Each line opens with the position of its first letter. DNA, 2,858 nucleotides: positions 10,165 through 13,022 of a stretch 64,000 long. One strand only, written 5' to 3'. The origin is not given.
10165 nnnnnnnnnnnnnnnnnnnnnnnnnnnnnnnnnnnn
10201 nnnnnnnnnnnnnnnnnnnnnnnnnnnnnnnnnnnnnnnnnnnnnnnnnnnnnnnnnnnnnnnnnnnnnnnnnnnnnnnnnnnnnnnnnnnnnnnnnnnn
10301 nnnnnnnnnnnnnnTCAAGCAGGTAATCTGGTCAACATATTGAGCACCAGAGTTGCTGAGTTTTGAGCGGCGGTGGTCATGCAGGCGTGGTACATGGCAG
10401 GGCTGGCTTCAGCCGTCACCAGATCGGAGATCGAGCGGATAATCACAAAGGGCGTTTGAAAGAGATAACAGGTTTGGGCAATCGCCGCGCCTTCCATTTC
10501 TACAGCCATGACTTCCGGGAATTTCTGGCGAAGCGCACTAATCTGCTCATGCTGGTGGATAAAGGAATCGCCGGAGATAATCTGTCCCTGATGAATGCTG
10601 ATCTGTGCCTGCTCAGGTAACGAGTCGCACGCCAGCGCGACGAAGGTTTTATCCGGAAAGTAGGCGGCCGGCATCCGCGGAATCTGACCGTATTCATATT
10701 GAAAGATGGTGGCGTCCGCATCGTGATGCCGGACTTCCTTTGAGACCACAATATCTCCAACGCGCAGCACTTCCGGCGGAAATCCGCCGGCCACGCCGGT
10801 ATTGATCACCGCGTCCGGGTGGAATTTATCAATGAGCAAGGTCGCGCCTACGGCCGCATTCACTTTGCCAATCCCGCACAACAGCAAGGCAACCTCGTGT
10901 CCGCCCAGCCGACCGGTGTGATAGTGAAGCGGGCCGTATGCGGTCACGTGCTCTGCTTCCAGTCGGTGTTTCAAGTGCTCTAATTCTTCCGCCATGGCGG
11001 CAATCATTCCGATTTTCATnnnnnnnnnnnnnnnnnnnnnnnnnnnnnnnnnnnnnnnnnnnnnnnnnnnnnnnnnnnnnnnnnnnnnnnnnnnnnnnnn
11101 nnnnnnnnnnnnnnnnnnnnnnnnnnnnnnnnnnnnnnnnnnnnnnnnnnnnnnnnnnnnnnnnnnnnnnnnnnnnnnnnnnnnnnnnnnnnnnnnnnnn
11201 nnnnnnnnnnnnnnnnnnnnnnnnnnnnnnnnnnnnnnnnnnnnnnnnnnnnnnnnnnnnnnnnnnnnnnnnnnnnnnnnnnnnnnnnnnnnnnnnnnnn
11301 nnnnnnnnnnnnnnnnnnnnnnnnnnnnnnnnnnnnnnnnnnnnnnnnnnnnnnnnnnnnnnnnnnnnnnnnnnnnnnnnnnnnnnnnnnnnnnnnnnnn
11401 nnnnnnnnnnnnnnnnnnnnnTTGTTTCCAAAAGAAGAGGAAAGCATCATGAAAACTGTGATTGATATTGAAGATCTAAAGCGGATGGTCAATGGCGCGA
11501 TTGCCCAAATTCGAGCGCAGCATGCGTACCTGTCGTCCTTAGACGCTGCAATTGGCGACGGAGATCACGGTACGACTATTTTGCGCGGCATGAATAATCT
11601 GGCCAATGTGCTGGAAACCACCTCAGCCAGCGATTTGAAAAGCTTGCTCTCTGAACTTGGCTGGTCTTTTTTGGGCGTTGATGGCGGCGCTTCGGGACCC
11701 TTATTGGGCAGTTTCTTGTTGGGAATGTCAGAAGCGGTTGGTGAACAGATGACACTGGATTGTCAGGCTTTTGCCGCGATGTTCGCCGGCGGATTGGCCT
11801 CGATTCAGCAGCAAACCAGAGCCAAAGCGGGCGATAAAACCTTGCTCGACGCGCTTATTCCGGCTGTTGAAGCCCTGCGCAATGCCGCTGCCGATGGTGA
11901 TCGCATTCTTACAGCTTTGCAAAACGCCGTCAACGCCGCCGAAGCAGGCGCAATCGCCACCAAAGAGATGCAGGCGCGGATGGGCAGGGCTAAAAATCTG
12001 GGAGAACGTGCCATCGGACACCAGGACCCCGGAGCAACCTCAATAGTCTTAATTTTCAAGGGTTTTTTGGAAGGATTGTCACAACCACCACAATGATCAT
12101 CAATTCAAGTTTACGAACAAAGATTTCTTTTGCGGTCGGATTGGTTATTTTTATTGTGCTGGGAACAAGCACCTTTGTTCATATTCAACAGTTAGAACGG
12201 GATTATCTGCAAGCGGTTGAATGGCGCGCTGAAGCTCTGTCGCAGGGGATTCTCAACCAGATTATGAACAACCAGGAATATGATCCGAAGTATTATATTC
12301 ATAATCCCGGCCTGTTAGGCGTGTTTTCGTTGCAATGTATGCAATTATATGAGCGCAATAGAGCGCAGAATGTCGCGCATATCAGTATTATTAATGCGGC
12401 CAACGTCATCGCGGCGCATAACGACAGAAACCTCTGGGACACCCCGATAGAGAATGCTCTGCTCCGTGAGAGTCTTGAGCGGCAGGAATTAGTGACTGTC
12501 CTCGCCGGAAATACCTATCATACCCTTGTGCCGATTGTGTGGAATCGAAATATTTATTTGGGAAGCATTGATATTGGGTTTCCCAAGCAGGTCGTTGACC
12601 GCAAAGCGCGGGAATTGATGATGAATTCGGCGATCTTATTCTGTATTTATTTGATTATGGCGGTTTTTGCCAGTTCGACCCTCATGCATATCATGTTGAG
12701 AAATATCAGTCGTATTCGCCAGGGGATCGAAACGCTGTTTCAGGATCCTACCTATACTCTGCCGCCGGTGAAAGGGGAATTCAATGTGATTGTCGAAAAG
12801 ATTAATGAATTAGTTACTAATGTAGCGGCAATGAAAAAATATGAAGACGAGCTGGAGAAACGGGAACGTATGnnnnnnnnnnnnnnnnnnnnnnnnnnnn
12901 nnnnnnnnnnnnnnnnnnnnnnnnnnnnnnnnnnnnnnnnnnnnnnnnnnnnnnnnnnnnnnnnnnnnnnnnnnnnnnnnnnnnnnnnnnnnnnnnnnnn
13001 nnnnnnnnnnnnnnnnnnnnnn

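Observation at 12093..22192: Complete EtfAB-dependent (electron-confurcating type) lactate utilisation cluster under a sigma-54 two-component system, with recognisable -24/-12 promoter and enhancer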

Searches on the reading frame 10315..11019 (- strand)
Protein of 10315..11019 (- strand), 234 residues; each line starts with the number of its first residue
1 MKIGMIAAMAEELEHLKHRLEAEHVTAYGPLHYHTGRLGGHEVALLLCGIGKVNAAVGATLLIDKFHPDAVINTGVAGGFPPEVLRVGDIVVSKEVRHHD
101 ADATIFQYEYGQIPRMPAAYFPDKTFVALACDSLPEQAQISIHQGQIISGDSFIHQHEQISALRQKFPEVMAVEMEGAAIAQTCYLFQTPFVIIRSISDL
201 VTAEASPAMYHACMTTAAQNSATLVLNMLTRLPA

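Call 3: search_protein_families(library=pfam, proteins=[window:10315-11019:-])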
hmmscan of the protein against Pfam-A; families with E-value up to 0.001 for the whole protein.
window:10315-11019:- (234 aa): 1 family
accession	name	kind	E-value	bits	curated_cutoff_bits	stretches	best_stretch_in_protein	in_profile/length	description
PF01048.26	PNP_UDP_1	-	1.2e-49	169.2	25.1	1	2-229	1-232/233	Phosphorylase superfamily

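Call 4: search_protein_families(library=ncbifam, proteins=[window:10315-11019:-])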
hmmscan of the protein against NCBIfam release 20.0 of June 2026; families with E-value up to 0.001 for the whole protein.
window:10315-11019:- (234 aa): 19 families
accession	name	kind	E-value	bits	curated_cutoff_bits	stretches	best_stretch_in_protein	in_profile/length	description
NF004079.0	PRK05584.1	equivalog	2.1e-78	263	169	1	1-232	1-230/232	5'-methylthioadenosine/adenosylhomocysteine nucleosidase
TIGR01704.1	MTA_SAH-Nsdase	equivalog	2.4e-73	246.4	73.8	1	2-232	1-229/229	5'-methylthioadenosine/S-adenosylhomocysteine nucleosidase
NF011286.0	PRK14697.1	equivalog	4.9e-39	134.2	260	1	2-231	3-226/233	bifunctional 5'-methylthioadenosine/S-adenosylhomocysteine nucleosidase/phosphatase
NF005213.0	PRK06698.1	equivalog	1.7e-38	132.6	768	1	2-231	3-226/459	bifunctional 5'-methylthioadenosine/S-adenosylhomocysteine nucleosidase/phosphatase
TIGR03664.1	fut_nucase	equivalog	1.5e-27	96.8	124.7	1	6-201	4-203/228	futalosine hydrolase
NF005221.0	PRK06714.1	equivalog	2.3e-21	76.4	218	1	2-203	3-200/236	S-adenosylhomocysteine nucleosidase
NF005522.0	PRK07164.1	equivalog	2.2e-20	73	161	1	4-228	7-214/218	5'-methylthioadenosine/S-adenosylhomocysteine nucleosidase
TIGR03468.1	HpnG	hypoth_equivalog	2.4e-19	69.7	187.1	1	39-232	18-188/212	hopanoid-associated phosphorylase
NF006087.0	PRK08236.1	equivalog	5.5e-15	55.7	213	1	39-202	26-191/219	futalosine hydrolase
NF004489.0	PRK05819.1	subfamily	3e-14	52.9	230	1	33-204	48-210/236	DeoD-type purine-nucleoside phosphorylase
NF004168.0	PRK05634.1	equivalog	2.4e-13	50.3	129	1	42-223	22-179/185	nucleosidase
TIGR00107.1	deoD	equivalog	5.1e-12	45.8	232.25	1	25-228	36-228/232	purine-nucleoside phosphorylase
NF005476.0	PRK07077.1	equivalog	5.3e-09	35.7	215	1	69-233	55-204/243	phosphorylase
TIGR01705.1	MTA_SAH-nuc-hyp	equivalog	1.5e-08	34.7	152.2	1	42-199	30-172/212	5'-methylthioadenosine/S-adenosylhomocysteine nucleosidase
NF033570.1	FIB_Spiroplas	equivalog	3.4e-08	32.5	200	1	44-195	42-190/512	cytoskeletal motor fibril protein Fib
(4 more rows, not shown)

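Call 60: search_protein_families(library=pfam, max_evalue=10, proteins=[P0122, P0123])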
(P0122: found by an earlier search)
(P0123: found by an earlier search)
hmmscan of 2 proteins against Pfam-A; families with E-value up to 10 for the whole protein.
P0122 (482 aa): 6 families
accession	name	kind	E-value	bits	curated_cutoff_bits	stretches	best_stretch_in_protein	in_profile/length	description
PF02518.31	HATPase_c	-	2.9e-20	73.2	26.4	1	369-474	2-109/111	Histidine kinase-, DNA gyrase B-, and HSP90-like ATPase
PF00512.31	HisKA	-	3.7e-15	56.2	26.9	1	264-321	3-59/66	His Kinase A (phospho-acceptor) domain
PF14501.12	HATPase_c_5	-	6.5e-09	36.1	22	1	370-469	3-99/102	GHKL domain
PF17203.10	sCache_3_2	-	0.0061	17.1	28.4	1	75-174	44-137/140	Single cache domain 3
PF23973.1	DUF7299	-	0.016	15.7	27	1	176-240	1-64/77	Family of unknown function (DUF7299)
PF06103.16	DUF948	-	1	10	37.2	1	181-247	11-80/89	Bacterial protein of unknown function (DUF948)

P0123 (482 aa): 7 families
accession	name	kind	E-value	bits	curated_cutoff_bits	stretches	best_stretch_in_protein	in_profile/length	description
PF02518.31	HATPase_c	-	7.9e-20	71.8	26.4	1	369-474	2-109/111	Histidine kinase-, DNA gyrase B-, and HSP90-like ATPase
PF00512.31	HisKA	-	3.5e-15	56.3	26.9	1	264-321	3-59/66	His Kinase A (phospho-acceptor) domain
PF14501.12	HATPase_c_5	-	2.5e-09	37.4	22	1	370-469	3-99/102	GHKL domain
PF17203.10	sCache_3_2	-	0.0004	20.9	28.4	1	34-175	2-138/140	Single cache domain 3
PF10954.13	DUF2755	-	0.15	12.6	25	1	160-203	3-46/100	Protein of unknown function (DUF2755)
PF23973.1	DUF7299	-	0.38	11.3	27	1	176-239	1-63/77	Family of unknown function (DUF7299)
PF20966.2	MASE6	-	0.48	10.8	27.4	1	5-77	5-77/170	MASE6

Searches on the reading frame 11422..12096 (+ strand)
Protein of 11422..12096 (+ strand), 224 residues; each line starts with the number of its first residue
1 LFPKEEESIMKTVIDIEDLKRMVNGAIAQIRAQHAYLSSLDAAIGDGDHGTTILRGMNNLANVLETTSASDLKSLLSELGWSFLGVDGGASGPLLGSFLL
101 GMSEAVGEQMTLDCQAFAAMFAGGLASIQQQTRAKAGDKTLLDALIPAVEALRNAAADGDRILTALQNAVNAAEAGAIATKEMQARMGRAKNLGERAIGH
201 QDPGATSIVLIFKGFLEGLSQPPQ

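Call 3: search_protein_families(library=pfam, proteins=[window:11422-12096:+])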
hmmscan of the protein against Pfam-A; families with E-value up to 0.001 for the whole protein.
window:11422-12096:+ (224 aa): 1 family
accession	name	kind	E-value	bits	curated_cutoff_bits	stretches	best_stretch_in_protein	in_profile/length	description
PF02734.22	Dak2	-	1.3e-50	172.1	27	1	43-216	1-173/174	DAK2 domain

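Call 4: search_protein_families(library=ncbifam, proteins=[window:11422-12096:+])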
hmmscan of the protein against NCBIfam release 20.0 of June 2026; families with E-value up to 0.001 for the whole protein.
window:11422-12096:+ (224 aa): 5 families
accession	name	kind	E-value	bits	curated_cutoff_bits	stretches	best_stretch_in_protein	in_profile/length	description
TIGR02365.1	dha_L_ycgS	equivalog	3.4e-52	177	138.3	1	21-214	3-193/196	dihydroxyacetone kinase subunit DhaL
NF011049.0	PRK14479.1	subfamily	4.8e-52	177.3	492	1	11-216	356-563/568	dihydroxyacetone kinase family protein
TIGR02361.1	dak_ATP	equivalog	1.1e-37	129.9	574.95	1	8-215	374-582/583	glycerone kinase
NF038248.1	FakA_VfrB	equivalog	1.4e-06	27.1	975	1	36-219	25-200/549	fatty acid kinase catalytic subunit FakA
TIGR03599.1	YloV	subfamily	2.6e-06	26.3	396.1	1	20-219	2-193/530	DAK2 domain fusion protein YloV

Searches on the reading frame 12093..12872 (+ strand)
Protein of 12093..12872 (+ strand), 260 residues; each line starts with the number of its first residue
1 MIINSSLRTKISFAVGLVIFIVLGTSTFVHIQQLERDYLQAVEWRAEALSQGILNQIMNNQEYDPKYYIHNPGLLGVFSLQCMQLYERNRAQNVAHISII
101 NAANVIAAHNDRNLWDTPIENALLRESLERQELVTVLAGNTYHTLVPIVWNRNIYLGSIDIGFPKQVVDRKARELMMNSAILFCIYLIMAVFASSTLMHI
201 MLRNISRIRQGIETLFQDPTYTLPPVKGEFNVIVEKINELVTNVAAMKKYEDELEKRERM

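Call 59: find_homologous_proteins(query=window:12093-12872:+, max_evalue=0.001)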
Query window:12093-12872:+ (260 aa): 2 proteins with E <= 0.001 among 429 candidates.
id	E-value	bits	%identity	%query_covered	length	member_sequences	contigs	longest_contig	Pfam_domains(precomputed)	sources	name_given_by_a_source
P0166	3.4e-48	182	47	68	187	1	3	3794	PF17203.11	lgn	-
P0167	5.5e-4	38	97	11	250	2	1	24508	PF02518.32,PF14501.13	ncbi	-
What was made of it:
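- The sensor-domain search found only close relatives (call 59).
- Tried and rejected: It returned only 2 hits (call 59), so no deep alignment was available and the structure model is of moderate confidence.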

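Call 60: search_protein_families(library=pfam, max_evalue=10, proteins=[window:12093-12872:+, P0166])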
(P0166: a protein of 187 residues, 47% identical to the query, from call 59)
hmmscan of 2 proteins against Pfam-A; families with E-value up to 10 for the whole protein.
window:12093-12872:+ (260 aa): 4 families
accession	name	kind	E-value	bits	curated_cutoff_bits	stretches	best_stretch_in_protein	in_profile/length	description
PF17203.10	sCache_3_2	-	0.00038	21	28.4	1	87-175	46-138/140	Single cache domain 3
PF10954.13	DUF2755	-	0.027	15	25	1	160-203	3-46/100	Protein of unknown function (DUF2755)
PF23973.1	DUF7299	-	0.042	14.4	27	1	176-239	1-63/77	Family of unknown function (DUF7299)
PF20966.2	MASE6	-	0.16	12.4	27.4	1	5-79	5-79/170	MASE6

P0166 (187 aa): 2 families
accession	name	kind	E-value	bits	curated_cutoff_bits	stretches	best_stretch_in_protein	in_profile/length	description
PF17203.10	sCache_3_2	-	1.3e-05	25.7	28.4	1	90-172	53-139/140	Single cache domain 3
PF03905.18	Corona_NS4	-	0.087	13.3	25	1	130-159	4-32/45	Coronavirus non-structural protein NS4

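Call 71: predict_structure(alignment_id=A3)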
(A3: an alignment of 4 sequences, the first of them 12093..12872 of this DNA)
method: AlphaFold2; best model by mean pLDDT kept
length: 260 residues; sequences in the alignment: 4
mean_pLDDT: 66.5   pTM: 0.55
mean pLDDT of the five models: 66.5, 65.5, 61.2, 60.9, 56.8
residues with pLDDT >= 90: 10; 70-90: 88; 50-70: 141; < 50: 21
segments of 3 or more residues with pLDDT < 50: 1-6, 8-10, 258-260
pLDDT, mean of each block of 10 residues (from residue 1): 43 52 56 64 71 65 53 62 76 83 86 87 90 88 84 78 81 63 60 57 61 59 53 55 51 53
secondary structure, 60 per line:
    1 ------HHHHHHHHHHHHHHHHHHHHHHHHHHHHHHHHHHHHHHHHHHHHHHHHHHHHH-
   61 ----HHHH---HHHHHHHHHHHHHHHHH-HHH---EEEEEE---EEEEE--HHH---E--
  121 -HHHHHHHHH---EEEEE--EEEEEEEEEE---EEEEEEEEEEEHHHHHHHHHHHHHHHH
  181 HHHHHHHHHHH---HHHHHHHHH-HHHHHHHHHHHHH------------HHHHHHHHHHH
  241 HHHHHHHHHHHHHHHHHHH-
elements in order: H7-59 H65-68 H72-88 E96-101 E105-109 H122-130 E134-138 E141-150 E154-164 H165-191 H195-203 H205-217 H230-259
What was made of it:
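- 12093..13532 (+): Sensor histidine kinase, 479 aa. Layout: TM1 ~aa 10-30, extracytoplasmic single Cache/PDC-like domain ~aa 31-178, TM2 ~aa 180-202, then HisKA and HATPase_c. Its start overlaps the dhaL stop by 4 nt. The AF2 model has pLDDT 76-90 in the sheet (call 71).
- On Extracytoplasmic Cache/PDC sensor domain: AF2 secondary structure, with pLDDT 76-90 over residues 80-170 (call 71).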

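Call 73: fold_search(model_id=the predicted structure, library=pdb)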
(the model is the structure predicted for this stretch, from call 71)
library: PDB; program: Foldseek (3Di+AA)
matches with E <= 10: 1109; with E <= 0.001: 35
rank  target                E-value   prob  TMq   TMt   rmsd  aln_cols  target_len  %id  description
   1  9a5d_A                8.0e-09  1.00  0.47  0.23  23.0       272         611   10  Integrative model of WALK-YYCH by crosslinking MS and deep learning (released 2024-09-18)
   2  4ywz_A                3.5e-05  1.00  0.40  0.65   4.6       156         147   12  Crystal structure of the extracellular receptor domain of the essential sensor kinase WalK from Staphylococcus aureus (released 2016-03-30)
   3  7prq_B                4.2e-05  1.00  0.35  0.29   3.0       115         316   10  Structure of the ligand binding domain of the PctD (PA4633) chemoreceptor of Pseudomonas aeruginosa PAO1 in complex wi (released 2022-05-11)
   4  7dud_A                6.0e-05  1.00  0.40  0.65   4.5       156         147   12  Crystal Structure of erWalK (released 2022-01-19)
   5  4ywz_B                9.8e-05  1.00  0.39  0.64   4.6       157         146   14  Crystal structure of the extracellular receptor domain of the essential sensor kinase WalK from Staphylococcus aureus (released 2016-03-30)
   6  6fu4_B                1.6e-04  1.00  0.31  0.28   2.8       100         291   15  Ligand binding domain (LBD) of the p. aeruginosa histamine receptor TlpQ (released 2018-05-16)
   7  4jgo_A                2.6e-04  1.00  0.39  0.47   4.8       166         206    7  The crystal structure of sporulation kinase d sensor domain from Bacillus subtilis subsp. (released 2013-05-15)
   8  4jgq_A                2.7e-04  1.00  0.39  0.48   5.1       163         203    7  The crystal structure of sporulation kinase D mutant sensor domain, r131a, from Bacillus subtilis subsp in co-crystall (released 2013-05-15)
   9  4jgr_B                2.7e-04  1.00  0.38  0.46   5.0       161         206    8  The crystal structure of sporulation kinase D mutant sensor domain, R131A, from Bacillus subtilis subsp at 2.4A resolu (released 2013-05-15)
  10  5ere                  2.7e-04  1.00  0.35  0.19   5.7       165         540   10  Extracellular ligand binding receptor from Desulfohalobium retbaense DSM5692 (released 2016-08-10)
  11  8bgb_DDD              2.9e-04  1.00  0.36  0.67   4.3       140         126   14  Structure of the citrate-bound extracytoplasmic PAS domain of histidine kinase CitA from Geobacillus thermodenitrifi (released 2023-11-08)
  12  2j80_A                2.9e-04  1.00  0.32  0.58   6.3       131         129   14  Structure of Citrate-bound Periplasmic Domain of Sensor Histidine Kinase CitA (released 2007-10-23)
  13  4jgq_B                3.1e-04  1.00  0.40  0.49   4.6       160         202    6  The crystal structure of sporulation kinase D mutant sensor domain, r131a, from Bacillus subtilis subsp in co-crystall (released 2013-05-15)
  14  8bgb_HHH              3.2e-04  1.00  0.38  0.70   4.0       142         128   12  Structure of the citrate-bound extracytoplasmic PAS domain of histidine kinase CitA from Geobacillus thermodenitrifi (released 2023-11-08)
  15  8bgb_CCC              3.2e-04  1.00  0.36  0.67   4.3       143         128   13  Structure of the citrate-bound extracytoplasmic PAS domain of histidine kinase CitA from Geobacillus thermodenitrifi (released 2023-11-08)
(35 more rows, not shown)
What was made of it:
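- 12093..13532 (+): It matches the sensor domains of WalK, CitA, DcuS, DctB and KinD (call 73).
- On Extracytoplasmic Cache/PDC sensor domain: Foldseek hits to WalK, CitA, DcuS, DctB and KinD at E 3e-5 to 5e-4 (call 73).
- Sensor: the fold matches carboxylate-sensing PDC domains (calls 71, 73). The KinD sensor domain binds pyruvate (call 73).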
